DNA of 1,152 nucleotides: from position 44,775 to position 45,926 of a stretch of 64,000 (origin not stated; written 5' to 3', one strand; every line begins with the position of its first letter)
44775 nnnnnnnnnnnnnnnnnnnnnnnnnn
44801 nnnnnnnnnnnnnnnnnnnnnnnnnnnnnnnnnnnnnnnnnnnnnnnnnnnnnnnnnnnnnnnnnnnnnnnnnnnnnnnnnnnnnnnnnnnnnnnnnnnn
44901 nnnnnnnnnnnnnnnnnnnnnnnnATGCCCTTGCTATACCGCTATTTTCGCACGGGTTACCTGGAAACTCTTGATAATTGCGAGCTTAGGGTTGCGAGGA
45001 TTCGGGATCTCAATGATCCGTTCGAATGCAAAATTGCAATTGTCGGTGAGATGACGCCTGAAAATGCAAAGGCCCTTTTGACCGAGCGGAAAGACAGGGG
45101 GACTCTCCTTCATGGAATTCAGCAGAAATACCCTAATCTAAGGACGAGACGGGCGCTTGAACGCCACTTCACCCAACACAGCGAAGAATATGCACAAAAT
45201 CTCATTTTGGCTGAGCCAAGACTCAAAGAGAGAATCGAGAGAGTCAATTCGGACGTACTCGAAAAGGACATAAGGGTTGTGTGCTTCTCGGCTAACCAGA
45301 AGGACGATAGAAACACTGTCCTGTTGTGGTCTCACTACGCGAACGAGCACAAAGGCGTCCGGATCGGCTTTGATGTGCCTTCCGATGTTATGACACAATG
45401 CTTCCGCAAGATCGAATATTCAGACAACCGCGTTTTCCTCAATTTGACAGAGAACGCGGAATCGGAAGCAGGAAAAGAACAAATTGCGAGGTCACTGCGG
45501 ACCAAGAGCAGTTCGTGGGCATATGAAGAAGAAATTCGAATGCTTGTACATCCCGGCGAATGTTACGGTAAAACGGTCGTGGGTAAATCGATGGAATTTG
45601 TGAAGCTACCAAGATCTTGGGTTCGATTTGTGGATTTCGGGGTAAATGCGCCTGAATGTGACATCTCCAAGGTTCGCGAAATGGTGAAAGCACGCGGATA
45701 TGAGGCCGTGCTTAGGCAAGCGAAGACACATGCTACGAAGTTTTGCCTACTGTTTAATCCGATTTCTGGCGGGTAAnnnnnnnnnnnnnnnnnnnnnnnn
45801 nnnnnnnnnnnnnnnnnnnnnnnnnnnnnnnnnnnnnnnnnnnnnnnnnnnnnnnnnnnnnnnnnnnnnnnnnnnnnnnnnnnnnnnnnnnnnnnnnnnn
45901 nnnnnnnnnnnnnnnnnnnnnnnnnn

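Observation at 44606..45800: Low-GC islet inserted at the 3' end of tRNA-Glu carrying a single DUF2971-like gene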

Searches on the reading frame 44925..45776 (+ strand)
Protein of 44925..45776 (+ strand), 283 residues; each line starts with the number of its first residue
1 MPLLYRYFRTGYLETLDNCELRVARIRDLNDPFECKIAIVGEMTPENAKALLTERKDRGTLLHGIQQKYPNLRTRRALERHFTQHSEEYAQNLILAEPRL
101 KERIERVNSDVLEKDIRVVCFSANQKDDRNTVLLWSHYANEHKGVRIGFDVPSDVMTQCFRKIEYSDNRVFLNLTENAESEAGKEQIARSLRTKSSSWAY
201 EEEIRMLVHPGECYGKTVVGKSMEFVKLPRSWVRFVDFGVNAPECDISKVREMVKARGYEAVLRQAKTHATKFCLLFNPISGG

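Call 4: search_protein_families(library=pfam, proteins=[window:44925-45776:+], max_evalue=1)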
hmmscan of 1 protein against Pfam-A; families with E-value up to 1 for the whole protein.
window:44925-45776:+ (283 aa): 1 family
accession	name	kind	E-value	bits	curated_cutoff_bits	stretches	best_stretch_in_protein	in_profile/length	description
PF11185.13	DUF2971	-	8.8e-09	37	22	1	134-206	1-89/89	Protein of unknown function (DUF2971)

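Call 5: search_protein_families(library=padloc, proteins=[window:44925-45776:+], max_evalue=1)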
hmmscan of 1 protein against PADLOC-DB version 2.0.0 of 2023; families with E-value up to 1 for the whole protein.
window:44925-45776:+ (283 aa): 5 families
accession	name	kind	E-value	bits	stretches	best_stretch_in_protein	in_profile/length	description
PDLC04990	PDC-S31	-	1e-35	121.8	1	5-276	12-254/259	-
PDLC04994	PDC-S31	-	4.2e-27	93.2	1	5-277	22-269/273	-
PDLC04991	PDC-S31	-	5.5e-22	76.5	1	112-213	61-151/208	-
PDLC04993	PDC-S31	-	3.7e-06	24.4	1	134-210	86-177/245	-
PDLC04992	PDC-S31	-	1.7e-05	22.7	1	104-208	46-158/220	-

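Call 7: search_protein_families(library=ncbifam, proteins=[window:44925-45776:+], max_evalue=0.01)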
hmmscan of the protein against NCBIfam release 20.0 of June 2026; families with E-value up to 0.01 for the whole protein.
window:44925-45776:+ (283 aa): 0 families

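Call 8: search_protein_families(library=phrogs, proteins=[window:44925-45776:+], max_evalue=0.1)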
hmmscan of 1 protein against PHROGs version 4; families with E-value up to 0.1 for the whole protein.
window:44925-45776:+ (283 aa): 1 family
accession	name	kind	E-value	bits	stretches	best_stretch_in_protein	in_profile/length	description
phrog_1762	-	unknown function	1.1e-33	117.9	1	4-280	48-295/395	-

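Call 12: find_homologous_proteins(query=window:44925-45776:+)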
Query window:44925-45776:+ (283 aa): 12 proteins with E <= 0.001 among 656 candidates.
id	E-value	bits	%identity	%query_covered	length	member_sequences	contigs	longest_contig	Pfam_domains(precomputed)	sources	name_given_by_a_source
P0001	3.2e-189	645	100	100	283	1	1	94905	PF11185.14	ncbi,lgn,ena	-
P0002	4.7e-92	326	54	99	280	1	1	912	PF11185.14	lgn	-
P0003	7.7e-41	158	32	98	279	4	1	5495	PF11185.14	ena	-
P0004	4.5e-38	149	33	98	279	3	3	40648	PF11185.14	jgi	jgi:hypothetical protein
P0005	1.6e-33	134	31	91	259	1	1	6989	PF11185.14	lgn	-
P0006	3.4e-12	64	32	71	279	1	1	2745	PF11185.14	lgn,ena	-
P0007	4.5e-12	64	36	38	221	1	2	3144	PF11185.14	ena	-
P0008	2.1e-11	62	41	33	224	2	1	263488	PF11185.14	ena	-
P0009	2.8e-9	55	23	94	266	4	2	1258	PF11185.14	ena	-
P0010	3.9e-8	51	33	47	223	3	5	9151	-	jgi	jgi:hypothetical protein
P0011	1.5e-7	49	25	82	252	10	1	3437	PF11185.14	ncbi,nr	ncbi:MAG: DUF2971 domain-containing protein, partial [Thermoplasmatales archaeon]|nr:DUF2971 domain-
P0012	1.7e-6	46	25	93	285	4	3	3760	PF11185.14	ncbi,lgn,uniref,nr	ncbi:DUF2971 domain-containing protein [Aliivibrio finisterrensis]|uniref:DUF2971 domain-containing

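Call 21: find_encoding_contigs(protein=P0001, flank=10000)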
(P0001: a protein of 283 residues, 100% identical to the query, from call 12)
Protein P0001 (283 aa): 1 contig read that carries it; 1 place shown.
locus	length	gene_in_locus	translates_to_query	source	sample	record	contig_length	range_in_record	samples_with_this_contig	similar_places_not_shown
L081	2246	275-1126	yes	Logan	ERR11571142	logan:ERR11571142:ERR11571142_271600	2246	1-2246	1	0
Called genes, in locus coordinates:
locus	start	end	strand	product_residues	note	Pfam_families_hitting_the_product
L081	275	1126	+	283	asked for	PF11185:DUF2971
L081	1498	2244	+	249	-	?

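Call 22: find_encoding_contigs(protein=P0004, flank=8000)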
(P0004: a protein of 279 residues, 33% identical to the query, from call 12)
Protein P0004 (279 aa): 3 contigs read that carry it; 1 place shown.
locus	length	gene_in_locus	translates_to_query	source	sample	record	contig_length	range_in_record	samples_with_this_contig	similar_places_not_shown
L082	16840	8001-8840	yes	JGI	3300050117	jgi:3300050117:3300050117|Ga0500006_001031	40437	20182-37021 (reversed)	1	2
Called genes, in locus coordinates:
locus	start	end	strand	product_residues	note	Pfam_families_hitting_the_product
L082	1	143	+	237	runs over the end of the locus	-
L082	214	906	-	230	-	PF07853:DUF1648, PF13630:SdpI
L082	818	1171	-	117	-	PF12840:HTH_20, PF01022:HTH_5, PF12802:MarR_2 (weak)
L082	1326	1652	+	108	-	PF03551:PadR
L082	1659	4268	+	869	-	PF12704:MacB_PCD, PF02687:FtsX, PF12704:MacB_PCD, PF02687:FtsX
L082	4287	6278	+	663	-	PF12704:MacB_PCD, PF02687:FtsX, PF12704:MacB_PCD (weak)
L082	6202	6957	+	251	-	PF02687:FtsX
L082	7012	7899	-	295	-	PF14022:DUF4238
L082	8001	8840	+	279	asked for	PF11185:DUF2971 (weak)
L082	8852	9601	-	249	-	-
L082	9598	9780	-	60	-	-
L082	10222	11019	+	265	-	-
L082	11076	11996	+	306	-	PF10463:Peptidase_U49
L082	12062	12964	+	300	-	-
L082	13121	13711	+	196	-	-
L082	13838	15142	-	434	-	-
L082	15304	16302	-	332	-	PF00294:PfkB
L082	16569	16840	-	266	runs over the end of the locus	-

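Call 31: find_homologous_proteins(query=A1, max_evalue=0.00001)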
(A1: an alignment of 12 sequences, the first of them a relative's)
Query A1 (12 sequences) (283 aa, profile of the alignment): 1565 proteins with E <= 0.00001 among 3900 candidates; the best 120 are listed.
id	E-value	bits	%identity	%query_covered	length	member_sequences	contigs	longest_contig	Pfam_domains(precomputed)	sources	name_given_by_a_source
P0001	7.5e-91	322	100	100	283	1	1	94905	PF11185.14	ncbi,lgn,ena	-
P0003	7.8e-90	319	32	98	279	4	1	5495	PF11185.14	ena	-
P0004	2.6e-88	314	33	98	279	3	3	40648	PF11185.14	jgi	jgi:hypothetical protein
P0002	2.0e-85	304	54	99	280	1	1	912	PF11185.14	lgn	-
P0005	3.5e-83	297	31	91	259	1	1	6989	PF11185.14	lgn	-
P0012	5.2e-75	270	25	93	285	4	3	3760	PF11185.14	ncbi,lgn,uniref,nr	ncbi:DUF2971 domain-containing protein [Aliivibrio finisterrensis]|uniref:DUF2971 domain-containing 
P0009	4.1e-74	267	23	94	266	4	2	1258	PF11185.14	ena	-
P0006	7.0e-74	266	32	71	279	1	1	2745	PF11185.14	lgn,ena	-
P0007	6.5e-63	231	36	38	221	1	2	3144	PF11185.14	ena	-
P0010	7.7e-63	230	33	47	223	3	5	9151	-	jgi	jgi:hypothetical protein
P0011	1.3e-62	230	25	82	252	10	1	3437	PF11185.14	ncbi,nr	ncbi:MAG: DUF2971 domain-containing protein, partial [Thermoplasmatales archaeon]|nr:DUF2971 domain-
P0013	1.1e-61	226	26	95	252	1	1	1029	PF11185.14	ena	-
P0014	7.4e-61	224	24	97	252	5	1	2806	PF11185.14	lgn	-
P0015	7.4e-60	221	25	96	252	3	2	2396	PF11185.14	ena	-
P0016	3.3e-59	218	26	97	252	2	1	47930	PF11185.14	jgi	jgi:hypothetical protein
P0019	1.5e-57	213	26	98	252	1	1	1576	PF11185.14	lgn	-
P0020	1.8e-57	213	25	99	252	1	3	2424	PF11185.14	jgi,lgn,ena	jgi:hypothetical protein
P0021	2.5e-57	212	25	98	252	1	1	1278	PF11185.14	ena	-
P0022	3.1e-57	212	25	97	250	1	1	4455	PF11185.14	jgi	jgi:hypothetical protein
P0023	4.9e-57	211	24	97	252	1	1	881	PF11185.14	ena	-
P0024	7.3e-57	211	36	35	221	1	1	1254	PF11185.14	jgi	jgi:hypothetical protein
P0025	9.8e-57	210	26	97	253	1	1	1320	PF11185.14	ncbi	-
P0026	1.5e-56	210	25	97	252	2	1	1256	PF11185.14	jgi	jgi:hypothetical protein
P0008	1.8e-56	209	41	33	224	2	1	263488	PF11185.14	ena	-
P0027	4.1e-56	208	26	75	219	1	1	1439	PF11185.14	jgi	jgi:hypothetical protein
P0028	7.8e-56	207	26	93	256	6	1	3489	PF11185.14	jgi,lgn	jgi:hypothetical protein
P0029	1.0e-55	207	29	91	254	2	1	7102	PF11185.14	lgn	-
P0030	1.6e-55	206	27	98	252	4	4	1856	PF11185.14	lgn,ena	-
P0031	3.9e-55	205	34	36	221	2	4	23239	PF11185.14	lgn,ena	-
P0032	3.9e-55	205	32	98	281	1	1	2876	PF11185.14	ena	-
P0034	9.8e-55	204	24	100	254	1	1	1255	PF11185.14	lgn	-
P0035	1.2e-54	204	26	96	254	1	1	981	PF11185.14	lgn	-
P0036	1.3e-54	203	25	98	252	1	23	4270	PF11185.14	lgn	-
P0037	1.8e-54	203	30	54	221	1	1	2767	PF11185.14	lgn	-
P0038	2.3e-54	203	25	93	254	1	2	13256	PF11185.14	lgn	-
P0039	2.5e-54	202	24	87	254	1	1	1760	PF11185.14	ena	-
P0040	3.9e-54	202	35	34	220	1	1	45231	PF11185.14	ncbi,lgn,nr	ncbi:MAG: DUF2971 domain-containing protein [Desulfocapsaceae bacterium]|nr:DUF2971 domain-containin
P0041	4.6e-54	202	28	97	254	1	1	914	PF11185.14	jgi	-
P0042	6.5e-54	201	27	96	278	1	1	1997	PF11185.14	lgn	-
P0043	8.3e-54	201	28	84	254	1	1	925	PF11185.14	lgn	-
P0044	8.4e-54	201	25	89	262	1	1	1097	PF11185.14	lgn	-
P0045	8.4e-54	201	33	98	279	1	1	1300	PF11185.14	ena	-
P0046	8.9e-54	201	24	88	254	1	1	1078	PF11185.14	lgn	-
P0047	1.1e-53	200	28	88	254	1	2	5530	PF11185.14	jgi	jgi:hypothetical protein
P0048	1.1e-53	200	25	89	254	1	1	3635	PF11185.14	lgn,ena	-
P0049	1.2e-53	200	34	96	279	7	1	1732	PF11185.14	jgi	jgi:hypothetical protein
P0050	1.3e-53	200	24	96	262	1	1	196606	PF11185.14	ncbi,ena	-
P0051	1.8e-53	200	25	96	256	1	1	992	PF11185.14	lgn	-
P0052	1.9e-53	200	27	87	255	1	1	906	PF11185.14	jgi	-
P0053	2.3e-53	199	32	96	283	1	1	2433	PF11185.14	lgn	-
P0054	2.6e-53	199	25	89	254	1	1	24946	PF11185.14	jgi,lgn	-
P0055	3.8e-53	199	25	75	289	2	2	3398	PF11185.14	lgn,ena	-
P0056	9.8e-53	197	23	88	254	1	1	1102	PF11185.14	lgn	-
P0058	1.3e-52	197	28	93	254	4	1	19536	PF11185.14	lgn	-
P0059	1.3e-52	197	25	89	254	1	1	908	PF11185.14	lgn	-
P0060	1.4e-52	197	24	87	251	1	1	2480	PF11185.14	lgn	-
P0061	1.6e-52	196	22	87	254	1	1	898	PF11185.14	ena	-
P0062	2.0e-52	196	26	97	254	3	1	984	PF11185.14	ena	-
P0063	2.5e-52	196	25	96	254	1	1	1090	PF11185.14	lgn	-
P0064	3.2e-52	195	28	99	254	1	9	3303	PF11185.14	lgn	-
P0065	3.6e-52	195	41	34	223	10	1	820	PF11185.14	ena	-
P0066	3.9e-52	195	39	36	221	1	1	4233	PF11185.14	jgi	jgi:hypothetical protein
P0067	4.6e-52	195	27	87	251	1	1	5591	PF11185.14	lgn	-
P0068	4.9e-52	195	24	96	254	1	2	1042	PF11185.14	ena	-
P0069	4.9e-52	195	25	87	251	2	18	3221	PF11185.14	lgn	-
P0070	6.0e-52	195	27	98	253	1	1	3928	PF11185.14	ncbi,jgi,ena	jgi:hypothetical protein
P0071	7.6e-52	194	26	97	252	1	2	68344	PF11185.14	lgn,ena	-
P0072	9.1e-52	194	23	99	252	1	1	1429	PF11185.14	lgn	-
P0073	9.3e-52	194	26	96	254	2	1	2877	PF11185.14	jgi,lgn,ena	-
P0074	9.5e-52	194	26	89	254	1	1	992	PF11185.14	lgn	-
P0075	1.0e-51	194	26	87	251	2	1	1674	PF11185.14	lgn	-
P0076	1.0e-51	194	25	87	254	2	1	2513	PF11185.14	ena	-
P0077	1.1e-51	194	28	89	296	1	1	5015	PF11185.14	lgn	-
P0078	1.1e-51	194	24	89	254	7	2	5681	PF11185.14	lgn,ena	-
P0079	1.3e-51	194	26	89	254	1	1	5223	PF11185.14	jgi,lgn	-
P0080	1.4e-51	193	26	93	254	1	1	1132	PF11185.14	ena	-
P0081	1.6e-51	193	26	95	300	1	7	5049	PF11185.14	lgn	-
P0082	1.8e-51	193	24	98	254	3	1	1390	PF11185.14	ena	-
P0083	1.9e-51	193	28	78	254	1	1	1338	PF11185.14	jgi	-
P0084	2.4e-51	193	27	96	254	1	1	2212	PF11185.14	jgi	jgi:hypothetical protein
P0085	2.8e-51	192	24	97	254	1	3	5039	PF11185.14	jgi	jgi:hypothetical protein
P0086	2.8e-51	192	25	95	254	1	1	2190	PF11185.14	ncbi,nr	ncbi:MAG: DUF2971 domain-containing protein [Burkholderiaceae bacterium]|nr:DUF2971 domain-containin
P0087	3.0e-51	192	26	89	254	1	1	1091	PF11185.14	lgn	-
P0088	3.7e-51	192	36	34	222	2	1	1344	PF11185.14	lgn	-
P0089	3.8e-51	192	23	87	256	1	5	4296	PF11185.14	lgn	-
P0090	4.3e-51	192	25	96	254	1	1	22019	PF11185.14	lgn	-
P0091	5.8e-51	191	23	84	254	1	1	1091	PF11185.14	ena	-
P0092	6.2e-51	191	23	94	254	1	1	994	PF11185.14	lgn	-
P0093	6.4e-51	191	26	87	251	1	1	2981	PF11185.14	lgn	-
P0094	1.5e-50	190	26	98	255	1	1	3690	PF11185.14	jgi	jgi:hypothetical protein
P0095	2.1e-50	190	27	71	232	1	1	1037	PF11185.14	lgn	-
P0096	2.3e-50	189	24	87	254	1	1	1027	PF11185.14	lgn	-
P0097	2.5e-50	189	25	87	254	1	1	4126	PF11185.14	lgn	-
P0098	2.7e-50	189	23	86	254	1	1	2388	PF11185.14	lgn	-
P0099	2.9e-50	189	24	83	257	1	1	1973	PF11185.14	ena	-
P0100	3.0e-50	189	26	88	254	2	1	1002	PF11185.14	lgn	-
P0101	3.5e-50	189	26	98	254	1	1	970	PF11185.14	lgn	-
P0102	3.7e-50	189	24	88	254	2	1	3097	PF11185.14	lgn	-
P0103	3.8e-50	189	24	89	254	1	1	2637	PF11185.14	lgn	-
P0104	4.2e-50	189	26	58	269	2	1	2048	PF11185.14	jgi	-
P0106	4.7e-50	188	25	93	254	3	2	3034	PF11185.14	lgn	-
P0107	6.2e-50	188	26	87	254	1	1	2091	PF11185.14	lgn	-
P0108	6.4e-50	188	25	69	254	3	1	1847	PF11185.14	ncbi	-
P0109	6.6e-50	188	27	82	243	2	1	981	PF11185.14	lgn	-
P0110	6.9e-50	188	26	87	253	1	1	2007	PF11185.14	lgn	-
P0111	8.3e-50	188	24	99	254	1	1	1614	PF11185.14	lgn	-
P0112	8.3e-50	188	26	83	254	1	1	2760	PF11185.14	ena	-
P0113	8.4e-50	188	25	82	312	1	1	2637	PF11185.14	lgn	-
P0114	8.4e-50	188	24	97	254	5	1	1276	PF11185.14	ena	-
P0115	1.2e-49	187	29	83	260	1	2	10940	PF11185.14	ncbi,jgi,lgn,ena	-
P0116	1.2e-49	187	24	89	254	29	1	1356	PF11185.14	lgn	-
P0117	1.3e-49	187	26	96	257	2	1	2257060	PF11185.14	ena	-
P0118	1.3e-49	187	25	97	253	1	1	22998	PF11185.14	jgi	-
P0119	1.3e-49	187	26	95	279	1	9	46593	PF11185.14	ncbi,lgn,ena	-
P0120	1.3e-49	187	24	84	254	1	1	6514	PF11185.14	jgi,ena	-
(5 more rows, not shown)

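Call 34: search_solved_structures(query=A2, max_evalue=10, show_alignments=2)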
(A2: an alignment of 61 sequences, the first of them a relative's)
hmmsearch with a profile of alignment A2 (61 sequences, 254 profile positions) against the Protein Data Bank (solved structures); distinct sequences matched with E-value up to 10: 0.

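Call 40: predict_structure(alignment_id=A2)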
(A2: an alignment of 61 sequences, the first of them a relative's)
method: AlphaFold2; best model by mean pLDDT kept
length: 283 residues; sequences in the alignment: 61
mean_pLDDT: 93.4   pTM: 0.86
mean pLDDT of the five models: 93.4, 93.1, 92.3, 91.5, 91.2
residues with pLDDT >= 90: 243; 70-90: 35; 50-70: 4; < 50: 1
segments of 3 or more residues with pLDDT < 50: none
pLDDT, mean of each block of 10 residues (from residue 1): 92 96 93 86 95 93 96 97 97 94 87 93 86 93 97 95 95 88 91 94 96 96 96 97 97 94 96 95 63
secondary structure, 60 per line:
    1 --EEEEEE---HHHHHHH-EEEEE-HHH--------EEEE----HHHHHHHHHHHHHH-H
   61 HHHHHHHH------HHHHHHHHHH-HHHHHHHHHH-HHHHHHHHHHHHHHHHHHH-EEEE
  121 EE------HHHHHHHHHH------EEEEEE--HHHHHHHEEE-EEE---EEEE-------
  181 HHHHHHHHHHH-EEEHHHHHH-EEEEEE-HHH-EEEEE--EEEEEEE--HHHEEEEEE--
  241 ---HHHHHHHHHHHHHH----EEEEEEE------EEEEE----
elements in order: E3-8 H12-18 E20-24 E37-40 H45-58 H60-68 H75-84 H86-95 H97-115 E117-122 H129-138 E145-150 H153-159 E160-162 E164-166 E170-173 H181-191 E193-195 H196-201 E203-208 E214-218 E221-227 E233-238 H244-257 E262-268 E275-279

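Call 41: find_encoding_contigs(protein=P0008, flank=8000, max_places=2)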
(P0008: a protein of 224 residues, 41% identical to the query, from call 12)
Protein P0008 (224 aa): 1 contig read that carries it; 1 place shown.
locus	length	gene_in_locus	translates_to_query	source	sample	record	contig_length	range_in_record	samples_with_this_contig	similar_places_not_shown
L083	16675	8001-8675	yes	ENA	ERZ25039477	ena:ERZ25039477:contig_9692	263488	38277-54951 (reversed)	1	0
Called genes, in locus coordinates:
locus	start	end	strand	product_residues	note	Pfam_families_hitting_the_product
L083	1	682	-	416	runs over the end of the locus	PF06689:zf-C4_ClpX, PF01078:Mg_chelatase (faint), PF05496:RuvB_N (faint), PF00004:AAA, PF07724:AAA_2, PF07728:AAA_5 (faint), PF10431:ClpB_D2-small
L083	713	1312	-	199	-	PF00574:CLP_protease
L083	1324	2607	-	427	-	PF05697:Trigger_N, PF00254:FKBP_C, PF05698:Trigger_C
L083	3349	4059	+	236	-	-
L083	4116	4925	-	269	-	PF00501:AMP-binding, PF13193:AMP-binding_C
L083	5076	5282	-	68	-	PF00501:AMP-binding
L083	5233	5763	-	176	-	PF00501:AMP-binding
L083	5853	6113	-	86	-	-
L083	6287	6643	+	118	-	-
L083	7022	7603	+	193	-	PF00226:DnaJ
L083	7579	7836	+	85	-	-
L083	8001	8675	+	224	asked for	PF11185:DUF2971 (faint)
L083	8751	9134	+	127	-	-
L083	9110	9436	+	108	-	-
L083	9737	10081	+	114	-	-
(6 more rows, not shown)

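Call 42: find_encoding_contigs(protein=P0003, flank=8000, max_places=2)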
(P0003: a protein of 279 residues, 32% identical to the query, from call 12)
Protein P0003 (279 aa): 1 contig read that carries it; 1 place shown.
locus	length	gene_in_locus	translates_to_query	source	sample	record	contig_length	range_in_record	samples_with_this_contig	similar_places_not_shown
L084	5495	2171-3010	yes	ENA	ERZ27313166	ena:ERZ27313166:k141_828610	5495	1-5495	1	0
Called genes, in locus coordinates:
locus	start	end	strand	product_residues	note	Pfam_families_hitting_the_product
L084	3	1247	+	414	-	?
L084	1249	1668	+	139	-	-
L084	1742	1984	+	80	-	-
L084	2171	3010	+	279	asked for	PF11185:DUF2971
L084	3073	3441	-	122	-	PF20213:DUF6573 (faint)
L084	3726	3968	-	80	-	-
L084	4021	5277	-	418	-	PF00589:Phage_integrase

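Call 48: fold_search(model_id=the predicted structure, library=pdb)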
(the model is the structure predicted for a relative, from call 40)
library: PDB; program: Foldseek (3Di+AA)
matches with E <= 10: 187; with E <= 0.001: 0
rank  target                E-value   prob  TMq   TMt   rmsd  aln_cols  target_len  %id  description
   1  7omy_AAA              2.0e-01  0.25  0.23  0.29   8.3       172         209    8  Thermus sp. 2.9 DarT in complex with carba-NAD+ and ssDNA (released 2021-06-23)
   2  8hte_A                2.8e-01  0.66  0.16  0.19   5.3        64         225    8  Crystal structure of an effector mutant in complex with ubiquitin (released 2023-11-22)
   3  7zrz_AP1              3.6e-01  0.11  0.17  0.24  15.0       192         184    4  Structure of the human tRNA splicing endonuclease defines substrate recognition (released 2023-05-17)
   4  7yw4                  4.9e-01  0.28  0.12  0.25   6.4        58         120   10  Crystal structure of tRNA 2'-phosphotransferase from Saccharomyces cerevisiae (released 2023-07-26)
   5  5ttz_B                4.9e-01  0.02  0.10  0.11  19.0       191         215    9  Crystal structure of Grp94 bound to isoform-selective inhibitor methyl 2-(2-(1-(4-bromobenzyl)-1H-imidazol-2-yl)ethyl) (released 2018-01-10)
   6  1u0z_B                4.9e-01  0.01  0.09  0.10  19.1       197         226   11  N-Domain Of Grp94 Lacking The Charged Domain In Complex With Radicicol (released 2005-07-05)
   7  8ux2_B                5.8e-01  0.23  0.14  0.17   5.4        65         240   12  Chromobacterium violaceum mono-ADP-ribosyltransferase CteC in complex with NAD+ (released 2024-01-17)
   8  8htd_A                6.2e-01  0.21  0.28  0.34   9.0       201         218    9  Crystal structure of an effector from Chromobacterium violaceum in complex with ubiquitin (released 2023-11-22)
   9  8ux2_C                7.4e-01  0.06  0.18  0.21  15.0       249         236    8  Chromobacterium violaceum mono-ADP-ribosyltransferase CteC in complex with NAD+ (released 2024-01-17)
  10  6asq_A                7.8e-01  0.01  0.10  0.12  25.1       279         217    9  Structure of Grp94 bound to methyl 2-[2-(2-benzylpyridin-3-yl)ethyl]-3-chloro-4,6-dihydroxybenzoate, a pan-Hsp90 inhib (released 2018-04-18)
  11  6c91_B                8.8e-01  0.03  0.13  0.16  16.7       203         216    9  Structure of GRP94 with a resorcinylic inhibitor. (released 2018-04-18)
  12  2iop_A                8.8e-01  0.03  0.09  0.05  15.1        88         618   11  Crystal Structure of Full-length HtpG, the Escherichia coli Hsp90, Bound to ADP (released 2006-11-21)
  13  8htf_A                9.4e-01  0.13  0.26  0.32  10.7       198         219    8  Crystal structure of an effector in complex with ubiquitin (released 2023-11-22)
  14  6cyi                  1.1e+00  0.03  0.12  0.14  17.8       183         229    7  Grp94 N-domain bound to NEOCA (released 2019-04-10)
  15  2iop_B                1.1e+00  0.02  0.09  0.05  15.1        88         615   11  Crystal Structure of Full-length HtpG, the Escherichia coli Hsp90, Bound to ADP (released 2006-11-21)
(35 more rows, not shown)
